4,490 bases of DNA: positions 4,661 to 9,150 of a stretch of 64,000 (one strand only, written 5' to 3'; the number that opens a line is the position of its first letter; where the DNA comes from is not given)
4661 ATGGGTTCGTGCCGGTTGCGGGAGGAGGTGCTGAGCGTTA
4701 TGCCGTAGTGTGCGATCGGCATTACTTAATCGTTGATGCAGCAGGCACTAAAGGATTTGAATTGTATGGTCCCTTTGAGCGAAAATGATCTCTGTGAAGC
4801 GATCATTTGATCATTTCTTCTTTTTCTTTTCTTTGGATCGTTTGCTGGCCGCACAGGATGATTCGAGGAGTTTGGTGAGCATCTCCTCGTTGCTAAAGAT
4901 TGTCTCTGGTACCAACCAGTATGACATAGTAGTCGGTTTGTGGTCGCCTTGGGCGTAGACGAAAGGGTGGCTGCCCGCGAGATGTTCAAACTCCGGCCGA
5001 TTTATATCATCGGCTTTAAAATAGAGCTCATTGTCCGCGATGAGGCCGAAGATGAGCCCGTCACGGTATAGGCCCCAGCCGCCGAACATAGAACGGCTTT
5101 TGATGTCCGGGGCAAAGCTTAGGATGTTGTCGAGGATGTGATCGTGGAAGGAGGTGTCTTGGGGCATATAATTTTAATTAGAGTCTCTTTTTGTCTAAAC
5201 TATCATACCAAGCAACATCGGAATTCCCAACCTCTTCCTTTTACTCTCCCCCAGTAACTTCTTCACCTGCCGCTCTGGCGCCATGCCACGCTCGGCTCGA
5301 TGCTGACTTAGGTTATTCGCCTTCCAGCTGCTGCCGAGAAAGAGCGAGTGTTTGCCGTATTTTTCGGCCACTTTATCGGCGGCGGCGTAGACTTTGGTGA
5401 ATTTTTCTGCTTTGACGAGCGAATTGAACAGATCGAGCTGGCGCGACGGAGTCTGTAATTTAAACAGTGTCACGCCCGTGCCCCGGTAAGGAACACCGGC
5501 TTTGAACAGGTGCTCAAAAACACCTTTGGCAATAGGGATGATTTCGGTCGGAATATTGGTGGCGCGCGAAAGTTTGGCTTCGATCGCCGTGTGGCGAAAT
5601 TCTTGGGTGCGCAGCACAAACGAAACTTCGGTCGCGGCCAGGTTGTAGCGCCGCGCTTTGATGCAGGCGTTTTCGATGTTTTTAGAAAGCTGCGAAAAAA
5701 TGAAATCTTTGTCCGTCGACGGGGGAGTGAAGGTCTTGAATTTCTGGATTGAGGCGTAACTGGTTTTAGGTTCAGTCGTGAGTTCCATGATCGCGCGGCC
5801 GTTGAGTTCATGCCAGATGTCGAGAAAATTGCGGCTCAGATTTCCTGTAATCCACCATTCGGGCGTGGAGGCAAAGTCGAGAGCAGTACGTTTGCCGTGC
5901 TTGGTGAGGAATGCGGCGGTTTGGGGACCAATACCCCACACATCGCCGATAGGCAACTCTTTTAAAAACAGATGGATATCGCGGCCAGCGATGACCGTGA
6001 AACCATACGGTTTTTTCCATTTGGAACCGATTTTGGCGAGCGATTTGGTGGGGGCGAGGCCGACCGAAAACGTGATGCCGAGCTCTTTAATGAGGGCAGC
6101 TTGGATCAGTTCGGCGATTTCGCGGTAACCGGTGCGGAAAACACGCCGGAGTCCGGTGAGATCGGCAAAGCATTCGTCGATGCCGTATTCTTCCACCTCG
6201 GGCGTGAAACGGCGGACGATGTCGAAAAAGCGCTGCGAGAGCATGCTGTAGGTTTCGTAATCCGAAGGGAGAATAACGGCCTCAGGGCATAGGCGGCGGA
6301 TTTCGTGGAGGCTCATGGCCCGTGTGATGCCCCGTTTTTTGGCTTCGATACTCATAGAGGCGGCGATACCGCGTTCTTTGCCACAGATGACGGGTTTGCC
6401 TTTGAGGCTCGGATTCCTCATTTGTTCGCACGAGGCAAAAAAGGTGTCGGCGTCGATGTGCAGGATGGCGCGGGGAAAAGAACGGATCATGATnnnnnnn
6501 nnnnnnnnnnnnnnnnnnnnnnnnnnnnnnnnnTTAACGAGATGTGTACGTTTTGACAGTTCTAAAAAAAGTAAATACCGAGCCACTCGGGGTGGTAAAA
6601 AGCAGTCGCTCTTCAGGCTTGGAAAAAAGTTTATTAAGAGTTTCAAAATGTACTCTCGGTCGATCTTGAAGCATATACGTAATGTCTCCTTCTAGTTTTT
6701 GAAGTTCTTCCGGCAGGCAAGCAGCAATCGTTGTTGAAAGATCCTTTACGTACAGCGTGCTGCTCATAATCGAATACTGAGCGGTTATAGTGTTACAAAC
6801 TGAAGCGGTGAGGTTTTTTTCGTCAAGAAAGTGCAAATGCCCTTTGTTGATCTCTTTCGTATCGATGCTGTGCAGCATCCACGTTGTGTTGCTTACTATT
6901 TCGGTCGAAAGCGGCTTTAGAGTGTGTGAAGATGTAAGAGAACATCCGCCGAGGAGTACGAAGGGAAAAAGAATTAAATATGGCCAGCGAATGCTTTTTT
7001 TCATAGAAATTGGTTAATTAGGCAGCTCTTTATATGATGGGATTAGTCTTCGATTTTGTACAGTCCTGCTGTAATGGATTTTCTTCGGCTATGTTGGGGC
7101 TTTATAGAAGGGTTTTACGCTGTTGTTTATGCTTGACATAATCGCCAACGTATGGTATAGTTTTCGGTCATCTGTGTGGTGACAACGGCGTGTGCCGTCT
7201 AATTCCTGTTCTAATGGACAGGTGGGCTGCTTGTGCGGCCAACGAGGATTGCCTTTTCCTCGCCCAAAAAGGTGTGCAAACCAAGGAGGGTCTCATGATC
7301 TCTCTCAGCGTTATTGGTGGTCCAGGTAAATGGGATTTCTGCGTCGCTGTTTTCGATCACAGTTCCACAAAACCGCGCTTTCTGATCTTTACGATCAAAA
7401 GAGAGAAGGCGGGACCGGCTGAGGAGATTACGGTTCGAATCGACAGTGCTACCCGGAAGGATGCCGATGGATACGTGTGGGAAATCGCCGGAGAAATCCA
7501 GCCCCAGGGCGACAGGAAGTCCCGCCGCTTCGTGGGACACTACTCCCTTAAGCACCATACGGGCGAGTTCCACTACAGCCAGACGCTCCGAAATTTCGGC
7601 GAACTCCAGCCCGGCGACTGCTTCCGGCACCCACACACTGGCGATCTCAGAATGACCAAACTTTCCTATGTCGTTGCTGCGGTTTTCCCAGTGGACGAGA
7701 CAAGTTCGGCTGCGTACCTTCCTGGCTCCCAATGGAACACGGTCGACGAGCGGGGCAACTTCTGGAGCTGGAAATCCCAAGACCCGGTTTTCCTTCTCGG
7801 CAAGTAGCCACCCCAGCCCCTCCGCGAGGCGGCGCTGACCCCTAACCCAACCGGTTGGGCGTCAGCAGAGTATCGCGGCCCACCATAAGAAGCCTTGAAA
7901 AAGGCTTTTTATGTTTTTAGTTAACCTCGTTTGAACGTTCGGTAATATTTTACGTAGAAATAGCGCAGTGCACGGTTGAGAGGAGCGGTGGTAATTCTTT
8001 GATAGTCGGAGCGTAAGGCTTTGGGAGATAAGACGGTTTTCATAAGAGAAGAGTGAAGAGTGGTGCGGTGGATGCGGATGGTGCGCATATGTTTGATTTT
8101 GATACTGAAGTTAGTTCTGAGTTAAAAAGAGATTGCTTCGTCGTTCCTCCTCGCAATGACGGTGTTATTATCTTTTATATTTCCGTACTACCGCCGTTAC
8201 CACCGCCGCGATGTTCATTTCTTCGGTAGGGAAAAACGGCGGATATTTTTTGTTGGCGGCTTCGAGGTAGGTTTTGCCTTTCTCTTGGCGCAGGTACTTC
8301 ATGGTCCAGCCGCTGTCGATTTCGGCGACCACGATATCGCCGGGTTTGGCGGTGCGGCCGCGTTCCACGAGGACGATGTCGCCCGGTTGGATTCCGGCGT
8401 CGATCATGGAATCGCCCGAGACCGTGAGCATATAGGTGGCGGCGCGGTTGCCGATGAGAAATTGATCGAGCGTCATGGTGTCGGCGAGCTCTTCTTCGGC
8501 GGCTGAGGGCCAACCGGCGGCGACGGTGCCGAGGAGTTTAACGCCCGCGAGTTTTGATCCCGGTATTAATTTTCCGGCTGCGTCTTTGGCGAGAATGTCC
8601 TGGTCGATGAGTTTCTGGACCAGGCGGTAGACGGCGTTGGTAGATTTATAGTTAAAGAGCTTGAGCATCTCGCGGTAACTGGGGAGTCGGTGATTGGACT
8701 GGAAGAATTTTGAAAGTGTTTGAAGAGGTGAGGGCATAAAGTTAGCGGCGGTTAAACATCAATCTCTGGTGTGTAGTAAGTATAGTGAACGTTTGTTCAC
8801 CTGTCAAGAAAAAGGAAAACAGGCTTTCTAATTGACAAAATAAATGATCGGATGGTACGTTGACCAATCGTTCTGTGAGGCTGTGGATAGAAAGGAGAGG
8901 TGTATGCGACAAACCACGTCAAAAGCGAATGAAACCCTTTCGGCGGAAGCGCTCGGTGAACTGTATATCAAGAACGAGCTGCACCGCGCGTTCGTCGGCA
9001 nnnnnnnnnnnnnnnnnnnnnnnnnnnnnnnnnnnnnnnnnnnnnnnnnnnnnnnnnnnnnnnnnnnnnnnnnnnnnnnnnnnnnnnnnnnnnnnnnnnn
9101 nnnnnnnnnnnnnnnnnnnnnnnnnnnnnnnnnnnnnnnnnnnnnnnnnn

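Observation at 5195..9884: SOS island: dinB, an autoregulated lexA, and two uncharacterised genes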

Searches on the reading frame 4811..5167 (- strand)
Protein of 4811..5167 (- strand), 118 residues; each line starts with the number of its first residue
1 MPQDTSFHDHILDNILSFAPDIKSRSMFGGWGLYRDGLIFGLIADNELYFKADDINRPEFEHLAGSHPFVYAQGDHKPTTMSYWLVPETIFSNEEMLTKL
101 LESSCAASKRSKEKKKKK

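Call 29: search_protein_families(library=pfam, proteins=[window:4811-5167:-], max_evalue=0.01)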
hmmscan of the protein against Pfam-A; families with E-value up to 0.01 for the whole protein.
window:4811-5167:- (118 aa): 1 family
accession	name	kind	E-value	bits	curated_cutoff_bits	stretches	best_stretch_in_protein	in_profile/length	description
PF04993.18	TfoX_N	-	8.5e-25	87.1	30.1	1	16-107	3-90/91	TfoX N-terminal domain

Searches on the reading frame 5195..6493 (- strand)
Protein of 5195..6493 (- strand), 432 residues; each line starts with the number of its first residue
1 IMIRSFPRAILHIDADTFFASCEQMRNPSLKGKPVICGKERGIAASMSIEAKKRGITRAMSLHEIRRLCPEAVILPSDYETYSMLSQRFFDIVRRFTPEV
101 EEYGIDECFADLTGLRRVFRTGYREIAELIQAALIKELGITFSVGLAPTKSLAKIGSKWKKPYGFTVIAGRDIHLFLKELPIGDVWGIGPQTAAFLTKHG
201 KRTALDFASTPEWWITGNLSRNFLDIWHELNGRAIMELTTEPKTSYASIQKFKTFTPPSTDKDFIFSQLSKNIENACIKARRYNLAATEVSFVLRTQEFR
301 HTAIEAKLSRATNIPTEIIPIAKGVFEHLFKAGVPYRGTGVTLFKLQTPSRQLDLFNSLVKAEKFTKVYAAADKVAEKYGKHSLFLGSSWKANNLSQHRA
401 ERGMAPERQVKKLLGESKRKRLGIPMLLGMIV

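Call 3: search_protein_families(library=pfam, proteins=[window:5195-6493:-], max_evalue=0.1)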
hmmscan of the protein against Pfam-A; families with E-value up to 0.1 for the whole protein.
window:5195-6493:- (432 aa): 5 families
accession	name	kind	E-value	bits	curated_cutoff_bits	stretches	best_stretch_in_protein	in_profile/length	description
PF00817.25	IMS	-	1.1e-45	155.6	23.2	1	13-157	1-147/148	impB/mucB/samB family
PF11799.13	IMS_C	-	6.5e-14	52.7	20.7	1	248-355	3-109/109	impB/mucB/samB family C-terminal domain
PF11798.14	IMS_HHH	-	2.9e-05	24.5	24.4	1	172-200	3-31/32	IMS family HHH motif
PF19984.4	DUF6420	-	0.0083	16.5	25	0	260-306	76-121/158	Family of unknown function (DUF6420)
PF10391.15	DNA_pol_lambd_f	-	0.081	13.2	29.8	0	184-203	5-24/51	Fingers domain of DNA polymerase lambda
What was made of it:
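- Checked: dinB, 5195-6493 (-): Pfam IMS 1e-45, IMS_C and IMS_HHH (call 3).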

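Call 9: search_protein_families(library=ncbifam, proteins=[window:5195-6493:-], max_evalue=1)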
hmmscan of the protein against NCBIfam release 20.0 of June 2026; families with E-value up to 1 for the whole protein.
window:5195-6493:- (432 aa): 10 families
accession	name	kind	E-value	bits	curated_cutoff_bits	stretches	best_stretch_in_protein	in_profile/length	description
NF002492.0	PRK01810.1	equivalog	4.7e-66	223.2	399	1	8-394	10-399/412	DNA polymerase IV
NF002751.0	PRK02794.1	equivalog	2.4e-63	214.5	371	1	10-394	40-422/425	DNA polymerase IV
NF002882.0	PRK03348.1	equivalog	1.5e-61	208.6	389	1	8-377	5-374/461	DNA polymerase IV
NF002677.0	PRK02406.1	equivalog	2.3e-61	207.9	256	1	7-347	5-346/357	DNA polymerase IV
NF002848.0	PRK03103.1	subfamily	5.3e-60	203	381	1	8-401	4-403/410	DNA polymerase IV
NF003015.0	PRK03858.1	subfamily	4.5e-58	197.2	367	1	9-386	8-382/399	DNA polymerase IV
NF010731.0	PRK14133.1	equivalog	4.1e-52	177.5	362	1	8-357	3-348/352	DNA polymerase IV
NF002883.0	PRK03352.1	equivalog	2.2e-42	145.5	330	1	7-341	4-337/347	DNA polymerase IV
NF002955.0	PRK03609.1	subfamily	1.8e-39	135.9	431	1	13-389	5-394/422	translesion error-prone DNA polymerase V subunit UmuC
NF002292.0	PRK01216.1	equivalog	4.6e-34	118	339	1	10-212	3-210/351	DNA polymerase IV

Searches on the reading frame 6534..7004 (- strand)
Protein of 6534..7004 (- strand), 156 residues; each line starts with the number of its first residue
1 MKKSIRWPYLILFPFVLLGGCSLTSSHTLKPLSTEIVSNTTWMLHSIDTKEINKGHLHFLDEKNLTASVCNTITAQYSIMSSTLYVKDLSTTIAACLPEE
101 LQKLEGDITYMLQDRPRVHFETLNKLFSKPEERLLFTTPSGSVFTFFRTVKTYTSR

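Call 3: search_protein_families(library=pfam, proteins=[window:6534-7004:-], max_evalue=0.1)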
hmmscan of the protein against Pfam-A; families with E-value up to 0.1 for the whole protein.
window:6534-7004:- (156 aa): 1 family
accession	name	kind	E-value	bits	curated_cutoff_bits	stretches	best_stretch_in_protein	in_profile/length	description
PF03724.22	META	-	2.3e-10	40.9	24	1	37-122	4-92/109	META domain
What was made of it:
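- Checked: META lipoprotein, 6534-7004 (-): PF03724, 2e-10 (call 3).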

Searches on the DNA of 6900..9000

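Call 27: search_rna_families(source=window, start=6900, end=9000, threshold=evalue, max_evalue=10)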
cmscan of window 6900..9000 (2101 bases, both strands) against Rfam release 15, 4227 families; matches with E-value up to 10: 2.
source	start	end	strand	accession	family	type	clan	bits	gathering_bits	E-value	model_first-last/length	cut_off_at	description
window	8025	8080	+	RF01143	sR16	Gene; snRNA; snoRNA; CD-box;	-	16.3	70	5.2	1-53/53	no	Small nucleolar RNA sR16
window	8171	8246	-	RF02757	Erse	Gene; sRNA;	-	11.6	138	2.5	1-252/252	no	Erse small RNA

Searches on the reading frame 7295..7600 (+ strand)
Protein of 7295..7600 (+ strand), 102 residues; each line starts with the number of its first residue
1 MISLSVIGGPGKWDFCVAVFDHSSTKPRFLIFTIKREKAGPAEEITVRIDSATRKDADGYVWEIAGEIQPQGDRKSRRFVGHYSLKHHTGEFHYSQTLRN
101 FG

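Call 50: search_protein_families(library=pfam, alignment_id=A2, max_evalue=0.1)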
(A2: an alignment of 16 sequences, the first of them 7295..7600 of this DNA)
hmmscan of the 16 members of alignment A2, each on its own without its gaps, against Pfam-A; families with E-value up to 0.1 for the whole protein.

A. member 1, window:7295-7600:+ (102 aa): 0 families

B. families by the number of members that match (of 16 scanned): 1 family
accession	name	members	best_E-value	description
PF23368.1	DUF7092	1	0.091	Domain of unknown function (DUF7092)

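Call 52: search_solved_structures(query=A2, max_evalue=1)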
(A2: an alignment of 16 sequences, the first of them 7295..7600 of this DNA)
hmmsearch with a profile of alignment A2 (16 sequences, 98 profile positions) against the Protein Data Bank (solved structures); distinct sequences matched with E-value up to 1: 2.
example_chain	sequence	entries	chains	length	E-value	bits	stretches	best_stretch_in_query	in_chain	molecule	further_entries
8pjx_A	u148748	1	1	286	3.4e-06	30.8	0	49-75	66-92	SAKe6FR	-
1ixg_A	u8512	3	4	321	0.51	14.2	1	49-82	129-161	PHOSPHATE-BINDING PROTEIN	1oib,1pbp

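Call 70: search_protein_families(library=ncbifam, alignment_id=A2, max_evalue=0.1)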
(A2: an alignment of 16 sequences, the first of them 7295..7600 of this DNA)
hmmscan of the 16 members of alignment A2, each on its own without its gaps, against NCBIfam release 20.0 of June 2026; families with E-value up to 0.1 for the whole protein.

A. member 1, window:7295-7600:+ (102 aa): 0 families

B. families by the number of members that match (of 16 scanned): 1 family
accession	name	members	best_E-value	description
TIGR00975.1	3a0107s03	1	0.063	phosphate ABC transporter substrate-binding protein PstS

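Call 71: search_protein_families(library=phrogs, alignment_id=A2, max_evalue=0.1)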
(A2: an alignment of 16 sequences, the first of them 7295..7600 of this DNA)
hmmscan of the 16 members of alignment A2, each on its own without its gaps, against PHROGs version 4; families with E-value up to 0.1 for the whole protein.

A. member 1, window:7295-7600:+ (102 aa): 0 families

B. families by the number of members that match (of 16 scanned): 3 families
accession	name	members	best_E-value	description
phrog_13183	-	1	0.049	-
phrog_7912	-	1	0.086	-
phrog_219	-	1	0.095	baseplate wedge subunit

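Call 74: find_related_loci(query=A2, collection=viral_contigs, flank=6000)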
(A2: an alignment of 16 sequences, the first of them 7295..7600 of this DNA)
Query A2 (102 aa) in viral_contigs; peptide patterns used: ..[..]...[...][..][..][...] (x = any residue, [..] = any of these).
4 stretches matched a pattern, but none encodes a relative of the query by tblastn (E <= 1e-3).

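Call 78: find_related_loci(query=A2, collection=metagenome_contigs, flank=8000)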
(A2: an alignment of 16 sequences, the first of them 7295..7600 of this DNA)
Query A2 (102 aa) in metagenome_contigs; peptide patterns used: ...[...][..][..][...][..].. (x = any residue, [..] = any of these).
257 stretches matched a pattern; 47 encode a relative of the query (tblastn E <= 1e-3); 47 distinct loci.
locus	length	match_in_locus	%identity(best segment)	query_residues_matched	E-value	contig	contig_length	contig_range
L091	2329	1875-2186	34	1-93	5e-13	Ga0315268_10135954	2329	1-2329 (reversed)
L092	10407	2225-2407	38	4-66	2e-10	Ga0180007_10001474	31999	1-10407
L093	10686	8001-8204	34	5-74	7e-11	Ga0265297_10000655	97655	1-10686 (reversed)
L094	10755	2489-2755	26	4-92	8e-10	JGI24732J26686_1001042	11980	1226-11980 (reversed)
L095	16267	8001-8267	26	4-92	8e-10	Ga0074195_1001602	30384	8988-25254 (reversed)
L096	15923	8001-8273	30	6-96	1e-9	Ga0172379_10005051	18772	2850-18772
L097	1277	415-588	38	2-59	1e-9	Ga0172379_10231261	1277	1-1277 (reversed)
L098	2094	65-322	28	4-96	5e-9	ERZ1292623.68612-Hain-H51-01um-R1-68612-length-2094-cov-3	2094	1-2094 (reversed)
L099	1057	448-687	29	5-90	2e-8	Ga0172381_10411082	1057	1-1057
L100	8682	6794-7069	28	1-90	3e-8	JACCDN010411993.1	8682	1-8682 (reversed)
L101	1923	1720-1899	35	8-66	4e-8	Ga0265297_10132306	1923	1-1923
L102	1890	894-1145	27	2-90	3e-8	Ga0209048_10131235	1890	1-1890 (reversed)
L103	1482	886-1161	27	1-94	5e-8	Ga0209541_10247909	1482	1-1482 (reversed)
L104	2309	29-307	26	1-90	6e-8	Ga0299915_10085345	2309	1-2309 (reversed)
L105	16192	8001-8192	31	1-64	2e-7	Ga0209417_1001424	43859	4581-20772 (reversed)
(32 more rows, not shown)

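Call 100: search_protein_families(library=pfam, proteins=[L103:1-636:-], max_evalue=0.01)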
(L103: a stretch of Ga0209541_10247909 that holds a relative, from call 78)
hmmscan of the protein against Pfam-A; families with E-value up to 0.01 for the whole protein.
L103:1-636:- (212 aa): 0 families
